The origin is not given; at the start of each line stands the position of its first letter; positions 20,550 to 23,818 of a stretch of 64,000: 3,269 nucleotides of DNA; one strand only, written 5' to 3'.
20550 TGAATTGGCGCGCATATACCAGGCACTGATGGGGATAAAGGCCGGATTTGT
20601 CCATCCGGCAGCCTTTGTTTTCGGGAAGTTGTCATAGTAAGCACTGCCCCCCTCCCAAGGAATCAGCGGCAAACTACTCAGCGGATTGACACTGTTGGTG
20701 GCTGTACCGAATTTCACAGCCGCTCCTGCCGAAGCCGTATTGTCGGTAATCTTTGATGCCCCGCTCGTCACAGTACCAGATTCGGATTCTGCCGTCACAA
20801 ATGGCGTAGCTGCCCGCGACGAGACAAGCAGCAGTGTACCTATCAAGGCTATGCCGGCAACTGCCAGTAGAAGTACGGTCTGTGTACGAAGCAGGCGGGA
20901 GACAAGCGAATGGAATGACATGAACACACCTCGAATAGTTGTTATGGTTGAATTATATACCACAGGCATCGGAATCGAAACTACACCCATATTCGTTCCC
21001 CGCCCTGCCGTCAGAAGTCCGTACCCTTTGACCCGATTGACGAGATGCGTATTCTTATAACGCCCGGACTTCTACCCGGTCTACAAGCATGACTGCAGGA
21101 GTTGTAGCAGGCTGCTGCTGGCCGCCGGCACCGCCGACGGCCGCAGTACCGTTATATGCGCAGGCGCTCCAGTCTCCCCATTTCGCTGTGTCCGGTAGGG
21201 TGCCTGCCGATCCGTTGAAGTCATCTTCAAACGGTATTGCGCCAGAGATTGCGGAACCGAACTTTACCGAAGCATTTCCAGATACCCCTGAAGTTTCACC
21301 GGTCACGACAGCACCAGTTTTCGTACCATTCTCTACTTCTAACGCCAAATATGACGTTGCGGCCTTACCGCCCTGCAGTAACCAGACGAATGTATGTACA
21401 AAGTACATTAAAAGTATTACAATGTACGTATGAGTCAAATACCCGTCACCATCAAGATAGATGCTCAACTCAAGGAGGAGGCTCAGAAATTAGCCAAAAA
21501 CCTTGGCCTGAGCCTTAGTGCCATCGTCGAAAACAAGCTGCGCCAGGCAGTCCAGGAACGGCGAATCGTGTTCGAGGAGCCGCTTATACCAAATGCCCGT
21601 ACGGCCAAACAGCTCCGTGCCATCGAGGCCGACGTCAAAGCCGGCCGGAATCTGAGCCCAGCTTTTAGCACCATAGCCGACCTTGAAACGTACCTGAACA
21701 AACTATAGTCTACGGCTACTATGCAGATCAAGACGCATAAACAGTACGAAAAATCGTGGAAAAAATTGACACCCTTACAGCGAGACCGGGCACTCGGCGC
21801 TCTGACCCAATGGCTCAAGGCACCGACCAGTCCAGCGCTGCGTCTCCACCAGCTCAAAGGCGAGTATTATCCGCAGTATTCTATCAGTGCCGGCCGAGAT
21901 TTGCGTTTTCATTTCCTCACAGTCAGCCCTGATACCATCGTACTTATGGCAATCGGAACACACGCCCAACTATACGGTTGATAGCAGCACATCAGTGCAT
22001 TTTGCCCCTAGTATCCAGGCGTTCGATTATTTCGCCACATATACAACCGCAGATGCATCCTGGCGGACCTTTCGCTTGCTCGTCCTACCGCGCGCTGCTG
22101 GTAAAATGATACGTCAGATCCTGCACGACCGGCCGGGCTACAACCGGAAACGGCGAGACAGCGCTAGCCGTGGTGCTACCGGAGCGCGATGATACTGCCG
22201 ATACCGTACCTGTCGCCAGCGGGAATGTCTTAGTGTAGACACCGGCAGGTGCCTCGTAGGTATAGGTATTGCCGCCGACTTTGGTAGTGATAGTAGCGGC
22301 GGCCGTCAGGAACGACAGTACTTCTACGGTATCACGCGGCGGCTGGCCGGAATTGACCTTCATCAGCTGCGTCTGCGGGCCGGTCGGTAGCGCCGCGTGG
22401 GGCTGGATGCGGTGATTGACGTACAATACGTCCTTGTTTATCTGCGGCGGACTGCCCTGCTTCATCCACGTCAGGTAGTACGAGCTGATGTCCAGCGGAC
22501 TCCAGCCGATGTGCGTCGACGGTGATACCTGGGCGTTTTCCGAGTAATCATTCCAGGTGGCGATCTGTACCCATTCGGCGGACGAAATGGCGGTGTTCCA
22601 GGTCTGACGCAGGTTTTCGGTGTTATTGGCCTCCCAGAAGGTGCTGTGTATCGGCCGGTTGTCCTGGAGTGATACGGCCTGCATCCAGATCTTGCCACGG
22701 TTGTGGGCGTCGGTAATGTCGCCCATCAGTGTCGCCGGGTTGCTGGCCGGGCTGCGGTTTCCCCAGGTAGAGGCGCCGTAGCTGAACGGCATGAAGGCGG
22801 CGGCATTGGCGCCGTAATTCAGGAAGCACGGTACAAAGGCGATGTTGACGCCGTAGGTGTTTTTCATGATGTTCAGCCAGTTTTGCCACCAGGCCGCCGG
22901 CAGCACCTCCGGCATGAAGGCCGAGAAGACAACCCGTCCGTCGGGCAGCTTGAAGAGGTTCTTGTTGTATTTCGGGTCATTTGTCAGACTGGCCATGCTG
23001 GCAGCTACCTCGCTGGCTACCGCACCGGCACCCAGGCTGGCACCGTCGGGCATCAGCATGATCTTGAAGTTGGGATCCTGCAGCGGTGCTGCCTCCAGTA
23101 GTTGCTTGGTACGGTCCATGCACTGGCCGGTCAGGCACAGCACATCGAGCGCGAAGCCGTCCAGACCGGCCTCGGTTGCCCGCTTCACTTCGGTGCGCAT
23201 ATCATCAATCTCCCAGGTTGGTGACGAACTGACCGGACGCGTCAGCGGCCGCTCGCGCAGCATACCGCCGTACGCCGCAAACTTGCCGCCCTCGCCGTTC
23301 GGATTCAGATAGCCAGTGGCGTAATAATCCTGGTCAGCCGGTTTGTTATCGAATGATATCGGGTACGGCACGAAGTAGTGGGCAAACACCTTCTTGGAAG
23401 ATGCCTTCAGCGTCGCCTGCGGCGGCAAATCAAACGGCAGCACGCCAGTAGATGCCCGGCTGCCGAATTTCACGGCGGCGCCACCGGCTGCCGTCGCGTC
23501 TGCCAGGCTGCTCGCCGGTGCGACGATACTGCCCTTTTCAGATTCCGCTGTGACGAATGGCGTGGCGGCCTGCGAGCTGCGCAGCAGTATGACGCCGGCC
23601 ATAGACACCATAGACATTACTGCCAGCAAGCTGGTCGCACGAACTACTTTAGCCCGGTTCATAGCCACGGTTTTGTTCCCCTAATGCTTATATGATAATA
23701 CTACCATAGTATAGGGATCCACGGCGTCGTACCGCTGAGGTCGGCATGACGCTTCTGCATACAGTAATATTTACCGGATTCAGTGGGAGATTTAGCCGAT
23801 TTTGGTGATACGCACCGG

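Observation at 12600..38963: One ~35-aa N-terminal cassette is shared by nine otherwise unrelated secreted proteins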

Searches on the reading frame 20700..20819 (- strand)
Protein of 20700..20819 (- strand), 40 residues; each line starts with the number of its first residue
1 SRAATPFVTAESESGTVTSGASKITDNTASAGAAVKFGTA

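Call 8: search_protein_families(library=pfam, proteins=[window:20700-20819:-], max_evalue=10)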
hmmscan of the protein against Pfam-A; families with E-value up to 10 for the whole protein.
seq(40 aa): 0 families

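Call 20: search_protein_representatives(alignment_id=A1)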
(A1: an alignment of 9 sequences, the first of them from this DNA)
Query: 9 sequences, 40 profile positions. Proteins with E-value up to 0.001 (for the whole library): 901; up to 1e-10: 29; up to 1e-30: 0. The best 150 are listed.
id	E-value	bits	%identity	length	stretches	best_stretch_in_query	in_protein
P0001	5.3e-15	71.1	-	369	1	2-40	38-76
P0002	2.1e-14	69.2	-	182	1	1-39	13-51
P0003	3.3e-14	68.6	-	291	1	1-39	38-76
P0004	1.4e-13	66.6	-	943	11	14-28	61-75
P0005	4.4e-13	65.0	-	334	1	1-40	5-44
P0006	1.8e-12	63.0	-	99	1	1-39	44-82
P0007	2.2e-12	62.7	-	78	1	1-39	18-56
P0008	2.3e-12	62.6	-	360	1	2-40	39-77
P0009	2.4e-12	62.6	-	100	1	1-39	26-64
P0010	3.4e-12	62.1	-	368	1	1-40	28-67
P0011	4.1e-12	61.8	-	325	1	2-40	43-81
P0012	4.2e-12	61.8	-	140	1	1-39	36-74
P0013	7.0e-12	61.1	-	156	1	1-39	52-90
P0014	8.9e-12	60.8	-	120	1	1-39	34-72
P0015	1.6e-11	60.0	-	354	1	2-39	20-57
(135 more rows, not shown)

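Call 23: search_solved_structures(query=A1, max_evalue=10, show_alignments=5)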
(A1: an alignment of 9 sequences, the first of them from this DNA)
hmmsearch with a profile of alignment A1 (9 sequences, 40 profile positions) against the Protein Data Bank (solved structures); distinct sequences matched with E-value up to 10: 4.
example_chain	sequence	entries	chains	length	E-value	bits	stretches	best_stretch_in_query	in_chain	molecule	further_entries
2wz8_A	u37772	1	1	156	0.29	14.3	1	16-36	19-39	CELLULOSOME PROTEIN DOCKERIN TYPE I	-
7byx_A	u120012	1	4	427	0.45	13.7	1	9-36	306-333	Galactan 1,3-beta-galactosidase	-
7bys_A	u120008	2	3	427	0.47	13.6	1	9-36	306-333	Galactan 1,3-beta-galactosidase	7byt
7byv_A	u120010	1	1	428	0.47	13.6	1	9-36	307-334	Galactan 1,3-beta-galactosidase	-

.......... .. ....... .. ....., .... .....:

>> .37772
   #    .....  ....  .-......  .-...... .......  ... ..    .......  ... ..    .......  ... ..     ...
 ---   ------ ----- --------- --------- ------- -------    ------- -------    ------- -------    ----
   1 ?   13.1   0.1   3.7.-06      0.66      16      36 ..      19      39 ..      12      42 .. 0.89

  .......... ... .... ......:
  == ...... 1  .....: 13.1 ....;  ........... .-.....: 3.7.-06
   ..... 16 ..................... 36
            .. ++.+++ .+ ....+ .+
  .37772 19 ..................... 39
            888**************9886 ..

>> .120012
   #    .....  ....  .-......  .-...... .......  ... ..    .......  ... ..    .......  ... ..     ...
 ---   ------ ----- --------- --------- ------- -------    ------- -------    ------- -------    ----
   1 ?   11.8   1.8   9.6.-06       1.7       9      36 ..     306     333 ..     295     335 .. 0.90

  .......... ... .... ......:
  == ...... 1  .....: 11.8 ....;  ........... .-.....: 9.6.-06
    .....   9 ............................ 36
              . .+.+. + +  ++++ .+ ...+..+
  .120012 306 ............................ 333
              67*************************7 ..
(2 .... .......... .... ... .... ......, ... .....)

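Call 36: search_protein_families(library=pfam, alignment_id=A3, max_evalue=0.001)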
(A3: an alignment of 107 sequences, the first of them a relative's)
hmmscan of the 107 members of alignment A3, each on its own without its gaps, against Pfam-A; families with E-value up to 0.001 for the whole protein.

A. member 1, P0001 (369 aa): 1 family
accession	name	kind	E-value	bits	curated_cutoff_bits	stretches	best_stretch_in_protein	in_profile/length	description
PF00149.33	Metallophos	-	1.3e-09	39.2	21.5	1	84-290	3-188/191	Calcineurin-like phosphoesterase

B. families by the number of members that match (of 107 scanned): 35 families (the first 25 are shown)
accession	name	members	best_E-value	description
PF13229.12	Beta_helix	11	4.1e-27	Right handed beta helix region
PF00722.28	Glyco_hydro_16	7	2.5e-25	Glycosyl hydrolases family 16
PF00149.33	Metallophos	4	8.4e-13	Calcineurin-like phosphoesterase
PF02156.21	Glyco_hydro_26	4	5e-12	Glycosyl hydrolase family 26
PF05048.19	NosD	3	6.8e-13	Periplasmic copper-binding protein (NosD)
PF05426.18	Alginate_lyase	3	2.2e-12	Alginate lyase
PF03659.20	Glyco_hydro_71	2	1.9e-27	Glycosyl hydrolase family 71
PF14099.13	Polysacc_lyase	2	7.7e-20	Polysaccharide lyase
PF03935.22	SKN1_KRE6_Sbg1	2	2.8e-08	Beta-glucan synthesis-associated protein SKN1/KRE6/Sbg1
PF08480.16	Disaggr_assoc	2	2e-07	Disaggregatase related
PF03537.19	Glyco_hydro_114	1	3.4e-63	Glycoside-hydrolase family GH114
PF07907.16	YibE_F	1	4.2e-55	YibE/F-like protein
PF14323.11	GxGYxYP_C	1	4e-53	GxGYxYP putative glycoside hydrolase C-terminal domain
PF13204.13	Apiosidase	1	8.7e-45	Apiosidase-like, catalytic domain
PF12138.14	Spherulin4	1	1.2e-37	Spherulation-specific family 4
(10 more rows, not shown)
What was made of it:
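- Carriers are mostly carbohydrate-active enzymes (call 36).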

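Call 40: find_homologous_proteins(query=A2, max_evalue=0.001)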
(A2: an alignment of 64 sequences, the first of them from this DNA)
Query A2 (64 sequences): 163 candidates shared short words with the query, none scored E <= 0.001.

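Call 46: search_solved_structures(query=A2, max_evalue=10, show_alignments=4)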
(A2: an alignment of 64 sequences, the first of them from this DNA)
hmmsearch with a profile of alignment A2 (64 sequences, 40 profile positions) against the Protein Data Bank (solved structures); distinct sequences matched with E-value up to 10: 5.
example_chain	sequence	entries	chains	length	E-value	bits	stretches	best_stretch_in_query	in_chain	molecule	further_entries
2wz8_A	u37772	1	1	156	0.064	16.2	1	16-35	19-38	CELLULOSOME PROTEIN DOCKERIN TYPE I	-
6f2p_A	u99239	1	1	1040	0.14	15.1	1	17-38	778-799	Paenibacillus xanthan lyase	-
7byx_A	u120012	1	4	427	2.9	10.9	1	9-36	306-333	Galactan 1,3-beta-galactosidase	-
7bys_A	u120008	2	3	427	2.9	10.9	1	9-36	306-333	Galactan 1,3-beta-galactosidase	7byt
7byv_A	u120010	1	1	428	3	10.9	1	9-36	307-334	Galactan 1,3-beta-galactosidase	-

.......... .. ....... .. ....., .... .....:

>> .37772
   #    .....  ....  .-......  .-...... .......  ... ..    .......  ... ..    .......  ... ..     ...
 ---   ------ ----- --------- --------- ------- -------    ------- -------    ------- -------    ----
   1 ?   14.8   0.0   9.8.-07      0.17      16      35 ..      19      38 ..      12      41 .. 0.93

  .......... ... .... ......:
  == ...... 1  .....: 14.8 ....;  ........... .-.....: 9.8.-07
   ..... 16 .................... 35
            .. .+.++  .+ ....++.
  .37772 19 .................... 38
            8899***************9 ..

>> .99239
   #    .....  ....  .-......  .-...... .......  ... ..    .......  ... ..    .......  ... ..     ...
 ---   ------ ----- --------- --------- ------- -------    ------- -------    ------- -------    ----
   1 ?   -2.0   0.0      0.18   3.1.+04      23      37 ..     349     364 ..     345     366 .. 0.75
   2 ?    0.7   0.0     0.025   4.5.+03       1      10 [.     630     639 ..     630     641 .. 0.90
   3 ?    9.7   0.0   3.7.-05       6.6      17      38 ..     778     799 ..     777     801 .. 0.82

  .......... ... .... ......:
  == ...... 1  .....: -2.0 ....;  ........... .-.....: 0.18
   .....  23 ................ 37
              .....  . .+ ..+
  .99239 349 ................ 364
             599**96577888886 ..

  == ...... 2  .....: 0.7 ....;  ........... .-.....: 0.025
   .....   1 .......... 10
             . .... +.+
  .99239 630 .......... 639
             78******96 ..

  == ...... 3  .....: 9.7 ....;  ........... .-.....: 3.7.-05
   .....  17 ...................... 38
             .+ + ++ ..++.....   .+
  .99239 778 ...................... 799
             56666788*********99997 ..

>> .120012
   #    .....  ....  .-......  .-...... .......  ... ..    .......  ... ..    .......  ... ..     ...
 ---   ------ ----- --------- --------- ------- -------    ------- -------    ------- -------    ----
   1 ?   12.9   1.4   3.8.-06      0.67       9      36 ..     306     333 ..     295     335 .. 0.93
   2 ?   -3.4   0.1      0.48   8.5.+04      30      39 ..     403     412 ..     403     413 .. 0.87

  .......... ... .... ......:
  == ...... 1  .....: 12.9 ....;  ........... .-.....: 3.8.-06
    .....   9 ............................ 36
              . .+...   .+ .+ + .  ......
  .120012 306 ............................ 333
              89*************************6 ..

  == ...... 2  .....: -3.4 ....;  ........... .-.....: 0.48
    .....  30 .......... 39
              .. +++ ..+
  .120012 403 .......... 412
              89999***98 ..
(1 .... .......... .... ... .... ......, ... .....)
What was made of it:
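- On CBM35/CBM6 carbohydrate-binding module: Direct cassette-to-PDB hits are only E 0.06-0.5 (calls 23, 46).
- The cassette alone aligns to 2WZ8 residues 19-39 (calls 23, 46).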

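Call 62: predict_structure(alignment_id=A2)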
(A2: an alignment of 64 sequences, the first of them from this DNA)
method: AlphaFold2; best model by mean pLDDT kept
length: 40 residues; sequences in the alignment: 64
mean_pLDDT: 75.2   pTM: 0.35
mean pLDDT of the five models: 75.2, 73.7, 68.8, 68.3, 65.0
residues with pLDDT >= 90: 0; 70-90: 26; 50-70: 14; < 50: 0
segments of 3 or more residues with pLDDT < 50: none
pLDDT, mean of each block of 10 residues (from residue 1): 65 70 85 81
secondary structure, 60 per line:
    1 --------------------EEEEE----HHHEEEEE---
elements in order: E21-25 E33-37

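Call 82: fold_search(model_id=the predicted structure, library=pdb)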
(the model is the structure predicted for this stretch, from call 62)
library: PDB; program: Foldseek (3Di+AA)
matches with E <= 10: 1; with E <= 0.001: 0
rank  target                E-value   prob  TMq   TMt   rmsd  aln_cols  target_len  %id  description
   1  4jdm_B                8.6e+00  0.02  0.22  0.06   4.6        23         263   30  Secreted Chlamydial Protein PGP3, full-length (released 2013-06-05)
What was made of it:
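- Tried and rejected: Foldseek with the 40-residue model: nothing (call 82).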

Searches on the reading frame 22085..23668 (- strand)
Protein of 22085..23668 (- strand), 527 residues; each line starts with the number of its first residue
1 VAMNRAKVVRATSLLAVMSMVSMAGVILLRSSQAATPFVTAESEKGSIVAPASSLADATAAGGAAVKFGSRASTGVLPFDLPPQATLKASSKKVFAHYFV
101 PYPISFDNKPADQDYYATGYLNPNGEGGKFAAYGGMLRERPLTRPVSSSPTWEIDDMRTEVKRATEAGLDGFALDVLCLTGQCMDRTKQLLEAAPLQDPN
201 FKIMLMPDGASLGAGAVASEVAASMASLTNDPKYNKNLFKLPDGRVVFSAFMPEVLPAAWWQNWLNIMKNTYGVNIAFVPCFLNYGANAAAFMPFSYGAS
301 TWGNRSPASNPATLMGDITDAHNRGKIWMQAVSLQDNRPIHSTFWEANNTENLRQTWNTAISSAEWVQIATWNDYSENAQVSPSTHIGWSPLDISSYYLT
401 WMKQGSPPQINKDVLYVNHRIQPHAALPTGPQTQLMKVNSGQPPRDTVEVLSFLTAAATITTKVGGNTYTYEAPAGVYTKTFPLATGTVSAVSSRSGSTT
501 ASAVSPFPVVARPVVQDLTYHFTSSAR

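Call 6: search_protein_families(library=pfam, proteins=[window:22085-23668:-], max_evalue=0.01)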
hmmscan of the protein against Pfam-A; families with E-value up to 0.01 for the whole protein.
window:22085-23668:- (527 aa): 1 family
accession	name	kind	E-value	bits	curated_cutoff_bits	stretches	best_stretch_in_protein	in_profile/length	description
PF03659.20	Glyco_hydro_71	-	2.7e-30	105.9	34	1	149-501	10-374/375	Glycosyl hydrolase family 71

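Call 9: search_protein_families(library=ncbifam, proteins=[window:22085-23668:-], max_evalue=1)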
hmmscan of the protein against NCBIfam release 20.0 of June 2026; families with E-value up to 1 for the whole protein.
window:22085-23668:- (527 aa): 0 families
